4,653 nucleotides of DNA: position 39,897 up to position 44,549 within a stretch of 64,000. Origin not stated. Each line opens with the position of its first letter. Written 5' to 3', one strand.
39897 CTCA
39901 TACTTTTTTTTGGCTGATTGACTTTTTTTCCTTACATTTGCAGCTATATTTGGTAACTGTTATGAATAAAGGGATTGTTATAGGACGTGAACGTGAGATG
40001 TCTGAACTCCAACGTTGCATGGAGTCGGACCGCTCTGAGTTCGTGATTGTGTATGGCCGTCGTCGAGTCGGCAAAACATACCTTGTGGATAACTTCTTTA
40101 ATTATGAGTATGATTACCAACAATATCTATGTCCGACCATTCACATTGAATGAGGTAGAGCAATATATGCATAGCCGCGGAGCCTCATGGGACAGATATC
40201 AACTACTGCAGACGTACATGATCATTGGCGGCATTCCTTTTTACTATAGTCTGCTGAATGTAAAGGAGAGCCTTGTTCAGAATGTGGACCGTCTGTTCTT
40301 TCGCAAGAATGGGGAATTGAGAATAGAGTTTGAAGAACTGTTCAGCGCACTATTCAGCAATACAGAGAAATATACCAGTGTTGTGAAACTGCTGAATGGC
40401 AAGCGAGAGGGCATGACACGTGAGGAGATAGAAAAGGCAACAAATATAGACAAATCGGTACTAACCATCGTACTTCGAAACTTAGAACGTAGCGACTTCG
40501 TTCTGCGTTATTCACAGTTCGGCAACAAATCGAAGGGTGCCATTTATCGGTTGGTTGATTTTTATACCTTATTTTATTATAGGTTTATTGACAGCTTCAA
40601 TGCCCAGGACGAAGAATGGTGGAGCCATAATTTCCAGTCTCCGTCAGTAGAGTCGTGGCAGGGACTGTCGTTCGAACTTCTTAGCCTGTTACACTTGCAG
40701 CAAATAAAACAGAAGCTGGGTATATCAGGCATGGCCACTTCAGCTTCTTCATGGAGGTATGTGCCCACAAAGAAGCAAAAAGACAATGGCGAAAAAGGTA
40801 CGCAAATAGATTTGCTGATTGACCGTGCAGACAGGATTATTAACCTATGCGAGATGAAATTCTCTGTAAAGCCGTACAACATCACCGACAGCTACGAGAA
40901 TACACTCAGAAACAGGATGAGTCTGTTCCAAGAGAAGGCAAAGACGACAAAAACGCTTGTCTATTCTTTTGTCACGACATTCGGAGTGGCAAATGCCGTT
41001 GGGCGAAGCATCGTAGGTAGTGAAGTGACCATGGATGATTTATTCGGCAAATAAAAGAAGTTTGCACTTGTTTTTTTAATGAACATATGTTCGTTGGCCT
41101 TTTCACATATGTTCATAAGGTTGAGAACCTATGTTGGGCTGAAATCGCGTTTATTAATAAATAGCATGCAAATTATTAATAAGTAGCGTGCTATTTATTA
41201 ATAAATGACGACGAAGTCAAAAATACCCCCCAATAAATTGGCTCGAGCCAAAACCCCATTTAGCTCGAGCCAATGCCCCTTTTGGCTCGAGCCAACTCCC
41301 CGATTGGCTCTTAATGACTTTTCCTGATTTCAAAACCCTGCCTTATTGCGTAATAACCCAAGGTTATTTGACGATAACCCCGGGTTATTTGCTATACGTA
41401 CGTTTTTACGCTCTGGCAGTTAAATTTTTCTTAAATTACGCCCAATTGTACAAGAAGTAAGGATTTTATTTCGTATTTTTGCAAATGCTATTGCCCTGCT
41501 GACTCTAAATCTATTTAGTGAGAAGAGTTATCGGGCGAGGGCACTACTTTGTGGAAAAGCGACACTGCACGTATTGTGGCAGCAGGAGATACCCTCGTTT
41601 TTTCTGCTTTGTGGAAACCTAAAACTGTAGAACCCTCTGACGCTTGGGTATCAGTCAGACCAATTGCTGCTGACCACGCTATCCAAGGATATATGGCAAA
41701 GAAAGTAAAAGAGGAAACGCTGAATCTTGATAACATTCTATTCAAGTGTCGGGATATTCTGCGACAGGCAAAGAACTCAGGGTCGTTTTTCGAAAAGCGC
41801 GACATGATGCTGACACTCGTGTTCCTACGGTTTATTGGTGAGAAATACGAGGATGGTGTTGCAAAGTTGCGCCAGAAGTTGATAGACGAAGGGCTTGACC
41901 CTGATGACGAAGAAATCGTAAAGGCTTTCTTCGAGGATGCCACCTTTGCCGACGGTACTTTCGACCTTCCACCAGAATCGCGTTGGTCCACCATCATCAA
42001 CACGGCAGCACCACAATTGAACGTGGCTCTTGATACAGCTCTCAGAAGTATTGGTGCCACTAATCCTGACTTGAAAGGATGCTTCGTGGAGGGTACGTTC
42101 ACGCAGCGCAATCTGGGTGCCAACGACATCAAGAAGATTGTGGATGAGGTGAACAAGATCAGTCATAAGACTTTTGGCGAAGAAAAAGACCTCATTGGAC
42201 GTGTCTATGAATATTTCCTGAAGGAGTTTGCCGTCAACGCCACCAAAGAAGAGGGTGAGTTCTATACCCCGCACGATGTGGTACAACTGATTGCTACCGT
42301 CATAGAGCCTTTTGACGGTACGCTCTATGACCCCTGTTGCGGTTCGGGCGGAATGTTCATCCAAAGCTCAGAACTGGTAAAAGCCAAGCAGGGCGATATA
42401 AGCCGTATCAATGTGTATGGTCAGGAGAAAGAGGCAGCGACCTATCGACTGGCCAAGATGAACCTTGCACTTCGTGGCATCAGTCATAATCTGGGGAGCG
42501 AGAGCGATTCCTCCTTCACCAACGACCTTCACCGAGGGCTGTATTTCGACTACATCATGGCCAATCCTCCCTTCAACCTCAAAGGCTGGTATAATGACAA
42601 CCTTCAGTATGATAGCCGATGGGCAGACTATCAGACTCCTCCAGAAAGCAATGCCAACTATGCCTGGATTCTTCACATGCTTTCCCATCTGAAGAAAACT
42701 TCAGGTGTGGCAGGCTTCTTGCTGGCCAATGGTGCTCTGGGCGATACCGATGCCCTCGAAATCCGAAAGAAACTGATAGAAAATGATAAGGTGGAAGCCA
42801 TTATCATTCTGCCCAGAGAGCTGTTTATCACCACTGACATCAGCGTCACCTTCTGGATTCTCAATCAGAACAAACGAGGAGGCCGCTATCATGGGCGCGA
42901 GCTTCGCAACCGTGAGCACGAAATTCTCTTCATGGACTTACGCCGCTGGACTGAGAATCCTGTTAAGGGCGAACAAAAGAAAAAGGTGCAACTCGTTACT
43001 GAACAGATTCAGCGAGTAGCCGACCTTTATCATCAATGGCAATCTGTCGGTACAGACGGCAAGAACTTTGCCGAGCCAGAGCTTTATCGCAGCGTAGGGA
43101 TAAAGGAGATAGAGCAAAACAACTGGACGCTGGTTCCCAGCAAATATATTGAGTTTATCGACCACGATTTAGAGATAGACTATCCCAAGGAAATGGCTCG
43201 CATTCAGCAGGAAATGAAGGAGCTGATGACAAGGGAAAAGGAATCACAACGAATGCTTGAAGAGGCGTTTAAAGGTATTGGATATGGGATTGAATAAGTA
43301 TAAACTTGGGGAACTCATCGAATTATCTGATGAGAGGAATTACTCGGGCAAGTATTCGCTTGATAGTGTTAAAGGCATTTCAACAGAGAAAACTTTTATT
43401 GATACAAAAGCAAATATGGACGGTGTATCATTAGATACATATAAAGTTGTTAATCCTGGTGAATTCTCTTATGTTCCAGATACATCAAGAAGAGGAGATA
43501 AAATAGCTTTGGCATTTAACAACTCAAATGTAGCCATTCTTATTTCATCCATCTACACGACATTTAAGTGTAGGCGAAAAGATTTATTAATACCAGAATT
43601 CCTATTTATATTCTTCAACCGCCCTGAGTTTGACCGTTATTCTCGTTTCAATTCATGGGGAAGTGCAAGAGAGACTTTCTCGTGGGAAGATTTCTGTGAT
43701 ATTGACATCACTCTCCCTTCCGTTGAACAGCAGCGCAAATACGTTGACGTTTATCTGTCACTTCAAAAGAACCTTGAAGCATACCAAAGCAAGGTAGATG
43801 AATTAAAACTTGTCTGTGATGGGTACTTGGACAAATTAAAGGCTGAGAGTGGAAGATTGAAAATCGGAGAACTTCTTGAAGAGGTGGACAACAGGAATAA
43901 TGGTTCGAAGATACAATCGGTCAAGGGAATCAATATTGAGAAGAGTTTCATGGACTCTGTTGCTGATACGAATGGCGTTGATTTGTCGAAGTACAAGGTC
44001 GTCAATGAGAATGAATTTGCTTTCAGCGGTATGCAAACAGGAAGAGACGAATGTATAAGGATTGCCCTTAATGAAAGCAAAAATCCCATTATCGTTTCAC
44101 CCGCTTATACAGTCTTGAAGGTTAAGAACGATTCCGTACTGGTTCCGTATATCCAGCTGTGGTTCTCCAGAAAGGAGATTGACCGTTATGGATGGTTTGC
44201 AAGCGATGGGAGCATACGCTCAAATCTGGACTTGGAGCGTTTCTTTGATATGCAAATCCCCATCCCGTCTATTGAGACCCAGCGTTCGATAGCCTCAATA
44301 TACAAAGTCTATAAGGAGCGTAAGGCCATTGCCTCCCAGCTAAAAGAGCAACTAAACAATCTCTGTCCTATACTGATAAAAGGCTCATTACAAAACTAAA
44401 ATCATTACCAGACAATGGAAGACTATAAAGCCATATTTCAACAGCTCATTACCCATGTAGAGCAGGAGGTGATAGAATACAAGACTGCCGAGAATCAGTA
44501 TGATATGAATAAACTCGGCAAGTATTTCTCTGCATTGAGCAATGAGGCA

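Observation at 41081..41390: Four back-to-back triplet arrays of different palindromes, all on a 21-22 bp register, upstream of the type I R-M operon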

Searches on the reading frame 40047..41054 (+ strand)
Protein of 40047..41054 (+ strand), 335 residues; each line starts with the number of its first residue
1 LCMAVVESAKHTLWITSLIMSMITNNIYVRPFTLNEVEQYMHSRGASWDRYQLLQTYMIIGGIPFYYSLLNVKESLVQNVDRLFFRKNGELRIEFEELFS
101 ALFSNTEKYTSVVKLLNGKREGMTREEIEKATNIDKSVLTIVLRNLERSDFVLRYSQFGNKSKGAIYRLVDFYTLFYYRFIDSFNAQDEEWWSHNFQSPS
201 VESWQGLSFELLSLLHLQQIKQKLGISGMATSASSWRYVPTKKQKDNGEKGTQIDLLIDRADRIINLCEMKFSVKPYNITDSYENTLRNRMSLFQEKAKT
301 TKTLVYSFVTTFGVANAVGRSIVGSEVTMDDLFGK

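Call 10: search_protein_families(library=pfam, proteins=[window:40047-41054:+])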
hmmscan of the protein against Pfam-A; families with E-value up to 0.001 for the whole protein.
window:40047-41054:+ (335 aa): 0 families

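Call 66: find_homologous_proteins(query=window:40047-41054:+, max_evalue=1e-20)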
Query window:40047-41054:+ (335 aa): 4898 proteins with E <= 1e-20 among 6739 candidates; the best 120 are listed.
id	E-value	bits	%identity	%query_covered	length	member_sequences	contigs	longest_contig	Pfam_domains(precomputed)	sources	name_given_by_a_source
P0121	6.4e-198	675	90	99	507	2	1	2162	PF13173.13,PF13401.13,PF01637.25,PF13191.13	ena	-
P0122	4.8e-197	672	90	99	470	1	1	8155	PF13173.13,PF13401.13,PF01637.25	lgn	-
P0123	6.4e-184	629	88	93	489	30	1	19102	PF13173.13,PF01637.25,PF13191.13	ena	-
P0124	2.3e-179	614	87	93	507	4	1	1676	PF13173.13,PF13401.13,PF01637.25,PF13191.13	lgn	-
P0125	2.0e-174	597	79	99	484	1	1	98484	PF13173.13,PF13401.13,PF01637.25,PF13191.13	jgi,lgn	jgi:hypothetical protein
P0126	2.4e-174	597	85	93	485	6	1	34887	PF13173.13,PF13401.13,PF01637.25,PF13191.13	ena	-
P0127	3.4e-174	597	80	98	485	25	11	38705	PF13173.13,PF13401.13,PF01637.25,PF13191.13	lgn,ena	-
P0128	4.7e-174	596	84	93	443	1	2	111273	-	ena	-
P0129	6.7e-174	596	79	99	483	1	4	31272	PF13173.13,PF13401.13,PF01637.25,PF13191.13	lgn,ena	-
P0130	1.2e-173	595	79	99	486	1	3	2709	PF13173.13,PF01637.25,PF13191.13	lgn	-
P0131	2.0e-173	594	78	99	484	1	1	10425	PF13173.13,PF01637.25,PF13191.13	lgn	-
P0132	4.2e-173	593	82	93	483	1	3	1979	PF13173.13,PF13401.13,PF01637.25,PF13191.13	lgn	-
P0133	4.4e-173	593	85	93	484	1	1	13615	PF13173.13,PF13401.13,PF01637.25,PF13191.13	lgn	-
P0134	6.3e-173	593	82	93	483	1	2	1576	PF13173.13,PF13401.13,PF01637.25,PF13191.13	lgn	-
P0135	7.9e-173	592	82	93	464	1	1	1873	PF13173.13,PF13401.13,PF01637.25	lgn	-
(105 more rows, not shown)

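Call 67: find_encoding_contigs(protein=P0127, flank=4000, max_places=10)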
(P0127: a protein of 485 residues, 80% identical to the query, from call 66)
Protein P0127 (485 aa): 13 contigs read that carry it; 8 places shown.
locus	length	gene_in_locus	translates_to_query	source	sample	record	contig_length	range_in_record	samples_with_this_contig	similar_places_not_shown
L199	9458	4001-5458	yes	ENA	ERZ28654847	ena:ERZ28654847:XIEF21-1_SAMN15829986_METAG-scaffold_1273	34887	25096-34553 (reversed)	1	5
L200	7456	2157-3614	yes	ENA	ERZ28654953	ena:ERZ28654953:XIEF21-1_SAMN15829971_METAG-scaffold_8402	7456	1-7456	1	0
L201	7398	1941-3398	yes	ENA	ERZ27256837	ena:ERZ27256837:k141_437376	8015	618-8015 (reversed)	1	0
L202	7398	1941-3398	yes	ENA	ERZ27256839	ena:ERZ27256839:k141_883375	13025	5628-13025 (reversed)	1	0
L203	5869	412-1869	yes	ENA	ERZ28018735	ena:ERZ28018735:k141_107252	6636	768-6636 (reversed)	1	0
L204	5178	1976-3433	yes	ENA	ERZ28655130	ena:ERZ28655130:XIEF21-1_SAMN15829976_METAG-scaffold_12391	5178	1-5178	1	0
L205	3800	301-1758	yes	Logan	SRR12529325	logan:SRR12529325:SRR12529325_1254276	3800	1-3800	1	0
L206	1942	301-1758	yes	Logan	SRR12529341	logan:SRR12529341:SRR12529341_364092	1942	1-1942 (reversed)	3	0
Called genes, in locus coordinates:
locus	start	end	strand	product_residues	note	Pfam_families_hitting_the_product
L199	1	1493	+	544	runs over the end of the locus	-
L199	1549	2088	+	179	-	PF26340:DNA-SBD_ScoMcrA (faint)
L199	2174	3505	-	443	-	PF13173:AAA_14, PF13635:DUF4143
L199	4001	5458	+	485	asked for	PF01637:ATPase_2, PF13191:AAA_16, PF13173:AAA_14, PF13401:AAA_22 (faint)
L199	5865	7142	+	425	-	PF13173:AAA_14, PF13635:DUF4143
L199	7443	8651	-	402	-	PF13173:AAA_14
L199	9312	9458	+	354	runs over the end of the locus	PF13635:DUF4143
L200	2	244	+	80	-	?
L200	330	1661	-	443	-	PF13173:AAA_14, PF13635:DUF4143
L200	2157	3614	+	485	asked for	PF01637:ATPase_2, PF13191:AAA_16, PF13173:AAA_14, PF13401:AAA_22 (faint)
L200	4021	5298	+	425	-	PF13173:AAA_14, PF13635:DUF4143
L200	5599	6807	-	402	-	PF13173:AAA_14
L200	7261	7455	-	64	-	?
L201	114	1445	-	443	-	PF13173:AAA_14, PF13635:DUF4143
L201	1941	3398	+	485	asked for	PF01637:ATPase_2, PF13191:AAA_16, PF13173:AAA_14, PF13401:AAA_22 (faint)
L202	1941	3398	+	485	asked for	PF01637:ATPase_2, PF13191:AAA_16, PF13173:AAA_14, PF13401:AAA_22 (faint)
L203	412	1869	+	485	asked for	PF01637:ATPase_2, PF13191:AAA_16, PF13173:AAA_14, PF13401:AAA_22 (faint)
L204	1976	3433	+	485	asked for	PF01637:ATPase_2, PF13191:AAA_16, PF13173:AAA_14, PF13401:AAA_22 (faint)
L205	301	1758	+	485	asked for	PF01637:ATPase_2, PF13191:AAA_16, PF13173:AAA_14, PF13401:AAA_22 (faint)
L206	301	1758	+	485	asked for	PF01637:ATPase_2, PF13191:AAA_16, PF13173:AAA_14, PF13401:AAA_22 (faint)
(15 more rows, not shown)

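Call 68: find_encoding_contigs(protein=P0123, flank=4000, max_places=6)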
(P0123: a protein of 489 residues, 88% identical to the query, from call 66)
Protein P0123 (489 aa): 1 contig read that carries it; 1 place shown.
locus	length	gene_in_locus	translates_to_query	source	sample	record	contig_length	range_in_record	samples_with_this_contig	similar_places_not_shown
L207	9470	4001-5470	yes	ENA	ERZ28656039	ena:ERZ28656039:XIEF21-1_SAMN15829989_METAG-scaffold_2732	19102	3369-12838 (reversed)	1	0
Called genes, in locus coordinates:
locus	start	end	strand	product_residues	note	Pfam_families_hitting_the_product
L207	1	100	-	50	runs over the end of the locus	-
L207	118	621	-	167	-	-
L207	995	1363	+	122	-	-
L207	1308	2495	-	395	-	-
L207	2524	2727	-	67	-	PF12728:HTH_17, PF13411:MerR_1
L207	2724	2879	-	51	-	-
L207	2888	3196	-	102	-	-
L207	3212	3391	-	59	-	-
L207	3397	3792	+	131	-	-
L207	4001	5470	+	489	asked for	PF01637:ATPase_2, PF13191:AAA_16 (weak), PF13173:AAA_14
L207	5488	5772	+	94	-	PF08989:DUF1896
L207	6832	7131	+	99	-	-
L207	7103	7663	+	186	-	-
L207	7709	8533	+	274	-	-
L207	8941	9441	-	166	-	-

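Call 69: find_encoding_contigs(protein=P0126, flank=4000, max_places=6)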
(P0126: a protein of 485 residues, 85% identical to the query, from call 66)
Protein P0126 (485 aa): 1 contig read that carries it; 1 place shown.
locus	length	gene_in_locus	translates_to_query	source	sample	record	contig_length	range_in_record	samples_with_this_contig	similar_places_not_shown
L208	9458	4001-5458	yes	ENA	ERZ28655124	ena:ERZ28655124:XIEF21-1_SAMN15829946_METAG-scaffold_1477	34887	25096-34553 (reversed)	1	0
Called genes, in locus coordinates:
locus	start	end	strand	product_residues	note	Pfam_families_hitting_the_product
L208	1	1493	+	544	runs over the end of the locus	-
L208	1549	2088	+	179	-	PF26340:DNA-SBD_ScoMcrA (faint)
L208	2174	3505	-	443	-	PF13173:AAA_14, PF13635:DUF4143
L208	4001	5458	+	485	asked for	PF01637:ATPase_2, PF13191:AAA_16, PF13173:AAA_14, PF13401:AAA_22 (weak)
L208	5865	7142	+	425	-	PF13173:AAA_14, PF13635:DUF4143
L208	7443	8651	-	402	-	PF13173:AAA_14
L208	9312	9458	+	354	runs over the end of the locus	PF13635:DUF4143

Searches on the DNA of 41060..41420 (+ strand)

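Call 13: search_dna_similar(query=window:41060-41420:+, collection=plasmids, mode=distant, max_evalue=1)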
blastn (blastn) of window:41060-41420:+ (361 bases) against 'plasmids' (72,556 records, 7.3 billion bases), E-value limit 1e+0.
No match.

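Call 14: search_dna_similar(query=window:41060-41420:+, collection=phages, mode=distant, max_evalue=1)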
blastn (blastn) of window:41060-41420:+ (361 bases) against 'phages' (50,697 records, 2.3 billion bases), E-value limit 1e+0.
Records with a match: 5; places in all: 5; records where one place covers at least 80% of the query: 0.
Best place of each record, by identity: 95-99% 1; 60-80% 4.
By first word of the organism name: Bacillus 4; Microvirus 1.
By host as written in the record: Bacillus pumilus GR8 4; porcine 1.
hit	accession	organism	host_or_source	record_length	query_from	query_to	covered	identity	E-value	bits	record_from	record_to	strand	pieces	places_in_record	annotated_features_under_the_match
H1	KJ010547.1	Bacillus phage Bp8p-C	Bacillus pumilus GR8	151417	91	147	16%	75.4%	3e-1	41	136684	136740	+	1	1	hypothetical protein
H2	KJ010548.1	Bacillus phage Bp8p-T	Bacillus pumilus GR8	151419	91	147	16%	75.4%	3e-1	41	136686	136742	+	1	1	hypothetical protein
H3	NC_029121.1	Bacillus phage Bp8p-C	Bacillus pumilus GR8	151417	91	147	16%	75.4%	3e-1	41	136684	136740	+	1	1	hypothetical protein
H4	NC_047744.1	Bacillus phage Bp8p-T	Bacillus pumilus GR8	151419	91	147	16%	75.4%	3e-1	41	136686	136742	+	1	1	hypothetical protein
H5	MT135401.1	Microvirus sp.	porcine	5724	330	355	7%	96.2%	1e-1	44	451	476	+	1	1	none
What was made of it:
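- Tried and rejected: Against phage records it gave only non-significant hits (E about 0.1-0.3) (calls 13, 14).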

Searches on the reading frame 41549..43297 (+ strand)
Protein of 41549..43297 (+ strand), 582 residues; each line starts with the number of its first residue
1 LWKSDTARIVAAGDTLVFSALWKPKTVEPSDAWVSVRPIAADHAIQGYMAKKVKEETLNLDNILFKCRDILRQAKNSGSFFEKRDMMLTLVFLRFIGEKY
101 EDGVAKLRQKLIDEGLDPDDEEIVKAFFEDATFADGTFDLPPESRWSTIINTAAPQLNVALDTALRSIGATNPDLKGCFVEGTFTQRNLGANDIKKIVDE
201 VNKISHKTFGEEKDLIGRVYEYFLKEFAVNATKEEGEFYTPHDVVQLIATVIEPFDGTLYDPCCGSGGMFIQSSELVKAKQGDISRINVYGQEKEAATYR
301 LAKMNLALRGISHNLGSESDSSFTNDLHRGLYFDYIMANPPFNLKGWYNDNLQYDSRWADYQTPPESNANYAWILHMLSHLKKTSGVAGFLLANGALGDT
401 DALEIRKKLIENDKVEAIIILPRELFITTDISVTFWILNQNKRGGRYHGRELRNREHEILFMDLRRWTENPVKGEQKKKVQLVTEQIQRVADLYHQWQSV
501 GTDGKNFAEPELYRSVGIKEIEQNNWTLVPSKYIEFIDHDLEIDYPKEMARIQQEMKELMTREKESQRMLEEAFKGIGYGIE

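Call 10: search_protein_families(library=pfam, proteins=[window:41549-43297:+])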
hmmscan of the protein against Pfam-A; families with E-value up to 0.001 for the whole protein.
window:41549-43297:+ (582 aa): 3 families
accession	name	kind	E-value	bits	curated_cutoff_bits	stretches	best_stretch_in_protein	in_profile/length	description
PF02384.22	N6_Mtase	-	8.4e-88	295.1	20.4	1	212-536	2-305/311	N-6 DNA Methylase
PF12161.14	HsdM_N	-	2.2e-11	44.9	24.5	1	61-200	2-134/135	HsdM N-terminal domain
PF07669.17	Eco57I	-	3.7e-05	24.3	25.3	1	328-421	70-165/171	Eco57I restriction-modification methylase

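Call 15: find_encoding_contigs(protein=window:41693-43297:+, flank=10000, max_places=10)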
Protein window:41693-43297:+ (534 aa): 1 contig read that carries it; 1 place shown.
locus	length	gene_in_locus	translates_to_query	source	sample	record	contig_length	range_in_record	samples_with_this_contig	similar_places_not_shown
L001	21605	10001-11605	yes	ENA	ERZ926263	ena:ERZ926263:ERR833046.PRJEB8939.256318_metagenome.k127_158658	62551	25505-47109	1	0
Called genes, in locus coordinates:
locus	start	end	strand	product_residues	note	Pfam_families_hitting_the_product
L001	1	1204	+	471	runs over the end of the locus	PF03781:FGE-sulfatase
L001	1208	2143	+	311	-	PF22827:GldL_N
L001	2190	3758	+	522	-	PF12081:GldM_1st, PF21601:GldM_2nd, PF21602:GldM_3rd, PF12080:GldM_4th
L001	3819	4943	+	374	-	PF19841:GldN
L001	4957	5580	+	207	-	PF13505:OMP_b-brl, PF13568:OMP_b-brl_2 (weak)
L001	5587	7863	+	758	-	PF17764:PriA_3primeBD, PF04851:ResIII, PF00270:DEAD, PF18319:Zn_ribbon_PriA, PF00271:Helicase_C, PF18074:PriA_C (weak)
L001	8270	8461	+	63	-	PF13191:AAA_16 (weak), PF01637:ATPase_2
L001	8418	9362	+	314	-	-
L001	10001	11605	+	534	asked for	PF12161:HsdM_N, PF02384:N6_Mtase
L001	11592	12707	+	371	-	PF01420:Methylase_S (weak)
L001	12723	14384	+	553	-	PF04326:SLFN_AlbA_2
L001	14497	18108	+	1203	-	PF04313:HSDR_N, PF04851:ResIII, PF18766:SWI2_SNF2, PF22679:T1R_D3-like, PF11867:T1RH-like_C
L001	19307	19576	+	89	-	PF13711:DUF4160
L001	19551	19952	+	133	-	PF10387:DUF2442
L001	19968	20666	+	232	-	PF09365:DUF2461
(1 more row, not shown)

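Call 49: find_related_loci(query=window:41693-43297:+, collection=metagenome_contigs, flank=10000)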
Query window:41693-43297:+ (534 aa) in metagenome_contigs; peptide patterns used: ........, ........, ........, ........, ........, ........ (x = any residue, [..] = any of these).
600 stretches matched a pattern (row limit reached: there are more); 571 encode a relative of the query (tblastn E <= 1e-3); the best 80 are kept; 80 distinct loci.
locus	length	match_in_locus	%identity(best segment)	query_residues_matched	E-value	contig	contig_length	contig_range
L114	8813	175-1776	99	1-534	0e+0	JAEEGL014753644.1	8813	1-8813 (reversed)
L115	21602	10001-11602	93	1-534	0e+0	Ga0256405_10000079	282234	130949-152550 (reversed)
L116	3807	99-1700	93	1-534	0e+0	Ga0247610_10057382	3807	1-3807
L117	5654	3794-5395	93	1-534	0e+0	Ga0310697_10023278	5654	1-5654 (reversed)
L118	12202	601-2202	92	1-534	0e+0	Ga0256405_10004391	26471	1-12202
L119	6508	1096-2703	92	1-534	0e+0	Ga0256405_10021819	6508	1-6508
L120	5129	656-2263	92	1-534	0e+0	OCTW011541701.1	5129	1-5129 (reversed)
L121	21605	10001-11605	92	1-533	0e+0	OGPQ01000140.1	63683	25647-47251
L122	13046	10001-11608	91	1-534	0e+0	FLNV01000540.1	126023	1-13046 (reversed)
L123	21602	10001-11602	91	1-534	0e+0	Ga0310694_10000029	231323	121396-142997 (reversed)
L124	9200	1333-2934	91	1-534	0e+0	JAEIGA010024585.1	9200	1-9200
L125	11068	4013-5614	91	1-534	0e+0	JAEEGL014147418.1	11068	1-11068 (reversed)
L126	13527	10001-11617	91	1-534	0e+0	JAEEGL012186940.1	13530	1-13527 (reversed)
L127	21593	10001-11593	91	1-534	0e+0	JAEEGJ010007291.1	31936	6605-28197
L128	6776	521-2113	90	1-534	0e+0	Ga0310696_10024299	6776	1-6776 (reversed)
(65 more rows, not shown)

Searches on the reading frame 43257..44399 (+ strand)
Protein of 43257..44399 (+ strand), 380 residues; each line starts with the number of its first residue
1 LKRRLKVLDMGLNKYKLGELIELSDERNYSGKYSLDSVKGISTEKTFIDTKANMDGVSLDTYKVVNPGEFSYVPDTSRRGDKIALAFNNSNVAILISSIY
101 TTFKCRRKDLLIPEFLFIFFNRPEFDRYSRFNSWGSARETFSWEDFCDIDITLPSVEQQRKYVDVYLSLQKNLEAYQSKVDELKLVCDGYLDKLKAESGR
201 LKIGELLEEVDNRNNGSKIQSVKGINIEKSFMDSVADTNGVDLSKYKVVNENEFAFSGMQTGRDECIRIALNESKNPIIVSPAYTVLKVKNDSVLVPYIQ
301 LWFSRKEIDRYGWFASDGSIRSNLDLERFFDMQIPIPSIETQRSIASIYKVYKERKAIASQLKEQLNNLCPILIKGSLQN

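Call 10: search_protein_families(library=pfam, proteins=[window:43257-44399:+])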
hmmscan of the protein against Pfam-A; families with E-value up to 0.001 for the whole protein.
window:43257-44399:+ (380 aa): 1 family
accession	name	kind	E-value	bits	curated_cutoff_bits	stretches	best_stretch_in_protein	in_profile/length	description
PF01420.25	Methylase_S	-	4.5e-09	37.2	22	1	275-367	77-167/168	Type I restriction modification DNA specificity domain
